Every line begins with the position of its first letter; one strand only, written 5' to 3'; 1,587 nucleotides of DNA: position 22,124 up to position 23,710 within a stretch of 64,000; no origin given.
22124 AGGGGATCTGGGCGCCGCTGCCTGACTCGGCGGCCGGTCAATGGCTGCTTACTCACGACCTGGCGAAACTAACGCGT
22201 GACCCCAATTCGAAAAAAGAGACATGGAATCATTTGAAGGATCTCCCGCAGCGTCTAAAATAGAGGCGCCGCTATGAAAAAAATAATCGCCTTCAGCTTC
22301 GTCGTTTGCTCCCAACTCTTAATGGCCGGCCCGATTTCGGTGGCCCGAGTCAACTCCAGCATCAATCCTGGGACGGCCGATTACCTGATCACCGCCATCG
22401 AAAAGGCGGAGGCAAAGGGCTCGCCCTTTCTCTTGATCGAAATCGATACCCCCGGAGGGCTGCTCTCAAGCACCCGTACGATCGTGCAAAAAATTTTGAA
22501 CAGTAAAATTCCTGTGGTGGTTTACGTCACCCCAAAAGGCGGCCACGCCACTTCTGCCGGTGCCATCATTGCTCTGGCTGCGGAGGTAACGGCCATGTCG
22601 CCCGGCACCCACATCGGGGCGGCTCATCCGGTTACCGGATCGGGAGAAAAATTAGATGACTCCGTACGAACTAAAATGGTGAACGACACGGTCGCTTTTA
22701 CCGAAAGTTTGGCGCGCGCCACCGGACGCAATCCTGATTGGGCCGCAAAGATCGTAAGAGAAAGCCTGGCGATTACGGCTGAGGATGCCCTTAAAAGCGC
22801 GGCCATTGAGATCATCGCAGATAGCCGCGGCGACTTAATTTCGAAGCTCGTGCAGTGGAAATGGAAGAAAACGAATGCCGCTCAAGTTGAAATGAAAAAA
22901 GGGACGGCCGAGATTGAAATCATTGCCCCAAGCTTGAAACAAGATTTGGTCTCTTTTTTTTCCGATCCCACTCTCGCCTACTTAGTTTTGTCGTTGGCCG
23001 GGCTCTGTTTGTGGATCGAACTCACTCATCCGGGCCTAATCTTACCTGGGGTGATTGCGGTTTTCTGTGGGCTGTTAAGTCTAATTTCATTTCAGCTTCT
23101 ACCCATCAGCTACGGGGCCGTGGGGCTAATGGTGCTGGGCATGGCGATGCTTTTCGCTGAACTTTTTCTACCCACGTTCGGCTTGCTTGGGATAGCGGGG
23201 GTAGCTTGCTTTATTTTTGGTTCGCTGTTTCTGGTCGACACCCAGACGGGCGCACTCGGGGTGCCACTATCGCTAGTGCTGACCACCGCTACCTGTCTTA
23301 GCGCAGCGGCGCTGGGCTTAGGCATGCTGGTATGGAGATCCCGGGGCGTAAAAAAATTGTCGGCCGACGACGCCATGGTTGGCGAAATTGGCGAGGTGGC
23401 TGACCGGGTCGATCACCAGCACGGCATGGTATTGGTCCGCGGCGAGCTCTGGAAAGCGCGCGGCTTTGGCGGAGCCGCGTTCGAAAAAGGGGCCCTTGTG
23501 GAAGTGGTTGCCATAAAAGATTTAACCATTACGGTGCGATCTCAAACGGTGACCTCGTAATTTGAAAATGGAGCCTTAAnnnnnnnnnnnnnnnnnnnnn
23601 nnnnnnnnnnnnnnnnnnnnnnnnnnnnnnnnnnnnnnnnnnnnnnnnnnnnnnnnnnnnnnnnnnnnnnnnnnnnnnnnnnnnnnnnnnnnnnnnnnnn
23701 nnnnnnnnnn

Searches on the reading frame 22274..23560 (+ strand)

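Call 26: search_protein_families(library=pfam, proteins=[window:22274-23560:+], max_evalue=0.001)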
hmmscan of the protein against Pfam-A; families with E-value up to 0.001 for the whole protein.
window:22274-23560:+ (428 aa): 5 families
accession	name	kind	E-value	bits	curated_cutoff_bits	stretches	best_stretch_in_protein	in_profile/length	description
PF25145.1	NfeD1b_N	-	1.1e-22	81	40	1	23-174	4-148/189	NfeD1b, N-terminal domain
PF24961.1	NfeD_membrane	-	2e-21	76.7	26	1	234-347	2-114/119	NfeD integral membrane domain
PF01957.25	NfeD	-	1.9e-11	44.4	29.1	1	366-422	2-56/57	NfeD-like C-terminal, partner-binding domain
PF00574.28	CLP_protease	-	3.7e-06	27.4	20.2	1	33-182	28-179/182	Clp protease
PF01972.22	SDH_protease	-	0.00087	18.8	31.3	0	46-120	88-158/286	ClpP-like SDH-type serine proteinase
